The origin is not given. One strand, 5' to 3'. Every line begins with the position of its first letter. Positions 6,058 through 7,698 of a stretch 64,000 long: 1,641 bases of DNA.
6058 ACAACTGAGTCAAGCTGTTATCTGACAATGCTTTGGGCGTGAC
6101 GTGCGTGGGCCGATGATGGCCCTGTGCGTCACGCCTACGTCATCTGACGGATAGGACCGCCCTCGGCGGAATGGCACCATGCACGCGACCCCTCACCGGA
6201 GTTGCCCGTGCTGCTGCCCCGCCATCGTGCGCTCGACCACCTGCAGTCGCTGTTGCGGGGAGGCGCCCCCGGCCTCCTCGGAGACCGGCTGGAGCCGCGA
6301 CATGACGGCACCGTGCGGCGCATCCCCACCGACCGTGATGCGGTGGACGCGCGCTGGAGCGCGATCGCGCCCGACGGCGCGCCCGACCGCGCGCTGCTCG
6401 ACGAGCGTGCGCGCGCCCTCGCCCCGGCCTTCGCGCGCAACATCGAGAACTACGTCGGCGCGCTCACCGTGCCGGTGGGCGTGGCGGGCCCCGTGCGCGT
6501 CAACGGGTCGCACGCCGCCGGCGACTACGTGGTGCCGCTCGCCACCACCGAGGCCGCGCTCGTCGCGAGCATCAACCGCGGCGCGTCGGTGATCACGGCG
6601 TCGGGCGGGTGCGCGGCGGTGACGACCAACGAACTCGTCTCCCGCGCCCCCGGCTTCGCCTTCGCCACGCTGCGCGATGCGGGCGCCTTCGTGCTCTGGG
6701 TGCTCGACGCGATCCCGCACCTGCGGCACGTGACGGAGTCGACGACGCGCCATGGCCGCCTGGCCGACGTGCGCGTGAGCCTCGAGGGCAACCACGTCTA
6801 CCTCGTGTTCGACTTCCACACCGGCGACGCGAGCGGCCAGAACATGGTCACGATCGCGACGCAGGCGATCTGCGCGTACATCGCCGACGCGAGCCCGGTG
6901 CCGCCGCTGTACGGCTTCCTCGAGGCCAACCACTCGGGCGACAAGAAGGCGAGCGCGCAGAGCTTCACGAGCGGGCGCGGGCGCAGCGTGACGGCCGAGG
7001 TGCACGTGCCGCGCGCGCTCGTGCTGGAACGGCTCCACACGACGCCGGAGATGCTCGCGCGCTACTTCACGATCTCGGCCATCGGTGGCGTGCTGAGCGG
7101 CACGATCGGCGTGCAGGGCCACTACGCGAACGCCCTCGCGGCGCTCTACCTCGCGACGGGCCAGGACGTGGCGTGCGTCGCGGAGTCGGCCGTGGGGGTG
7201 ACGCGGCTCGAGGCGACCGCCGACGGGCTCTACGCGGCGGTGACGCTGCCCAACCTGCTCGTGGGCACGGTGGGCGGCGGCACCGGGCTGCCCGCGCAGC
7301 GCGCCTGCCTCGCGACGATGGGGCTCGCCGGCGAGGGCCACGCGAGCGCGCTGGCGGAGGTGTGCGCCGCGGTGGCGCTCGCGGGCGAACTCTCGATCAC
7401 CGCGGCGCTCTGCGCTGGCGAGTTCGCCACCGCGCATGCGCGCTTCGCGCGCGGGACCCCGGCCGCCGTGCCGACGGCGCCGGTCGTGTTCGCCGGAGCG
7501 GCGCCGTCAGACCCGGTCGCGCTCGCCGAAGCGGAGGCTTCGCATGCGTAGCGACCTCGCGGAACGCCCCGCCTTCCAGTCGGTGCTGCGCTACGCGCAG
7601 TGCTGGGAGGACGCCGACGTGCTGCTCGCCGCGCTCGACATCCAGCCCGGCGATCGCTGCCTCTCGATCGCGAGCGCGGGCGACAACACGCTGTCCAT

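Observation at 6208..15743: Seven overlapping genes (HMGR-like, BtaA-like, prenol-kinase-like, adenylating ligase, UbiA, RPH-type phosphotransferase, GNAT-like): candidate pathway for an undescribed lipid or prenylated amino-metabolite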

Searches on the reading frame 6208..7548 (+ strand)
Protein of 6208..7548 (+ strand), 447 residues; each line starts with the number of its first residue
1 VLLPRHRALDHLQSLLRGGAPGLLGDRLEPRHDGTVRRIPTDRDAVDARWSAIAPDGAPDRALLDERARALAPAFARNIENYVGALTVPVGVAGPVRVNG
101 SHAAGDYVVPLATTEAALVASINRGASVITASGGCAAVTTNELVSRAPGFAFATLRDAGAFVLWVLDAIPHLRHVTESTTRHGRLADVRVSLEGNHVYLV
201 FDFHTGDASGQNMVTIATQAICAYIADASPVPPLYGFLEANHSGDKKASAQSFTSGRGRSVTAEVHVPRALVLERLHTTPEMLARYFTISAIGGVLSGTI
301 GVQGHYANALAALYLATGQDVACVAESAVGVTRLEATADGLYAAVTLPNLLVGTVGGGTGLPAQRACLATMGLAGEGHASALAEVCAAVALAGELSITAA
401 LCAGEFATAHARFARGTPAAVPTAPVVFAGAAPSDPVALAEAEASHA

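Call 10: search_protein_families(library=pfam, proteins=[window:6208-7548:+], max_evalue=0.01)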
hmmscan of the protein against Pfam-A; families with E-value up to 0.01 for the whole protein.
window:6208-7548:+ (447 aa): 1 family
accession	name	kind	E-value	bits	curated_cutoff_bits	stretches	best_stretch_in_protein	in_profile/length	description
PF00368.23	HMG-CoA_red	-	1.6e-104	350.3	27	1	72-414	27-367/368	Hydroxymethylglutaryl-coenzyme A reductase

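Call 11: search_protein_families(library=ncbifam, proteins=[window:6208-7548:+], max_evalue=0.01)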
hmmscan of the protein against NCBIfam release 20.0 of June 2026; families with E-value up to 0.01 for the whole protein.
window:6208-7548:+ (447 aa): 3 families
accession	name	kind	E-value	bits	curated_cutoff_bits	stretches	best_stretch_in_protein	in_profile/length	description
TIGR00533.1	HMG_CoA_R_NADP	equivalog_domain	1.2e-93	314.2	441.8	1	73-415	57-402/402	hydroxymethylglutaryl-CoA reductase (NADPH)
TIGR00920.1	2A060605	subfamily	1e-65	222.4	778.35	1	79-416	525-870/887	hydroxymethylglutaryl-CoA reductase (NADPH)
TIGR00532.1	HMG_CoA_R_NAD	equivalog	7.6e-10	38.6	259.95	1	76-145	64-129/395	hydroxymethylglutaryl-CoA reductase, degradative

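Call 34: search_solved_structures(query=window:6208-7548:+, show_alignments=2, max_evalue=1e-10)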
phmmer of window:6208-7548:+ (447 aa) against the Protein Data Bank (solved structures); distinct sequences matched with E-value up to 1e-10: 6.
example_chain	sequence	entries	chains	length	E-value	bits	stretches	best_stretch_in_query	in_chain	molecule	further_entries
6hr7_A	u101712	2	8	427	5.6e-82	279.2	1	74-415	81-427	HMG-CoA reductase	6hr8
8ecg_A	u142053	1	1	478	4.8e-54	187.2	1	80-417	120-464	3-hydroxy-3-methylglutaryl-coenzyme A reductase 1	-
7uli_AAA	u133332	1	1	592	8.9e-54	186.4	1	80-417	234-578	3-hydroxy-3-methylglutaryl-coenzyme A reductase 1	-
2q1l_A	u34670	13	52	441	1.3e-51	179.3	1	79-411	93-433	3-hydroxy-3-methylglutaryl-coenzyme A reductase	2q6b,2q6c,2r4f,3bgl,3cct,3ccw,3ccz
1dq8_A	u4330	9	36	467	1.4e-51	179.1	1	79-411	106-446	PROTEIN (HMG-COA REDUCTASE) | HMG-COA REDUCTASE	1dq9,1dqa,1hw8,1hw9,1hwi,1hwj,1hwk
8pkn_A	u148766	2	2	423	6e-50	173.7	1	79-404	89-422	3-hydroxy-3-methylglutaryl-coenzyme A reductase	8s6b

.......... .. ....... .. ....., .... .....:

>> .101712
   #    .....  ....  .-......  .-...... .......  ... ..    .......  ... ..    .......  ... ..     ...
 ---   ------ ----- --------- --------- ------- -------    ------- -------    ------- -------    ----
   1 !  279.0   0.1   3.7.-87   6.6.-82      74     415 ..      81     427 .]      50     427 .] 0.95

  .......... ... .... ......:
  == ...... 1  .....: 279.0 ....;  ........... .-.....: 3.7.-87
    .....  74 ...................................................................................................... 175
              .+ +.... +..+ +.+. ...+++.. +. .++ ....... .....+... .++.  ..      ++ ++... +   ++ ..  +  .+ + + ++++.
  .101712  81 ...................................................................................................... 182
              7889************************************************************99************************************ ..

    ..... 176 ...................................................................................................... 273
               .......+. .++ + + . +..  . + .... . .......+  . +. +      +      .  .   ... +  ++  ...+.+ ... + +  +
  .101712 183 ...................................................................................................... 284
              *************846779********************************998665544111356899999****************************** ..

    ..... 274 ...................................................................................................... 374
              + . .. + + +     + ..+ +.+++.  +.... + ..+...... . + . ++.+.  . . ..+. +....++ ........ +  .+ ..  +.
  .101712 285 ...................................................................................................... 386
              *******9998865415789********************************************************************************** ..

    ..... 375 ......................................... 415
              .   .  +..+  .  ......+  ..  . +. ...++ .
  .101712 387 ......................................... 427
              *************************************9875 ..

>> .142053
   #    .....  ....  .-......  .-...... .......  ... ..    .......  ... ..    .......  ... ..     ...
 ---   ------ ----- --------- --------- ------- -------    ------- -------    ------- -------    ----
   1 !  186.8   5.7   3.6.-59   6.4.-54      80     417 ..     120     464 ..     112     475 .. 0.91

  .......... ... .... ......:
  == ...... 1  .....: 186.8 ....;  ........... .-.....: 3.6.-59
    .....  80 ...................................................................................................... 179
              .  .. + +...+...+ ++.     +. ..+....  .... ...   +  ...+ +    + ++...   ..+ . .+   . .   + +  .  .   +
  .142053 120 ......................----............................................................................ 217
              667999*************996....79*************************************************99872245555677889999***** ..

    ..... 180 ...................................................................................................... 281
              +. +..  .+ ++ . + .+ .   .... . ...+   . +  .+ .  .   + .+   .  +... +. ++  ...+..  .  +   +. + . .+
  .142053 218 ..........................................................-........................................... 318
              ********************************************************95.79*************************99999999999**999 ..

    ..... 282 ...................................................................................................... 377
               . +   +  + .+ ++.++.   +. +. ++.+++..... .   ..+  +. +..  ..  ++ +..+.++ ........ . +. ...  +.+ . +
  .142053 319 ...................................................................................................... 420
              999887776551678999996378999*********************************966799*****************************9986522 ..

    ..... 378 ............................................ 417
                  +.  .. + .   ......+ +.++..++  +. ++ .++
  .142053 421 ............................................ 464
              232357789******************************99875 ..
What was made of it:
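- Strong Pfam HMG-CoA_red hit with an intact catalytic tetrad (calls 10, 34).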
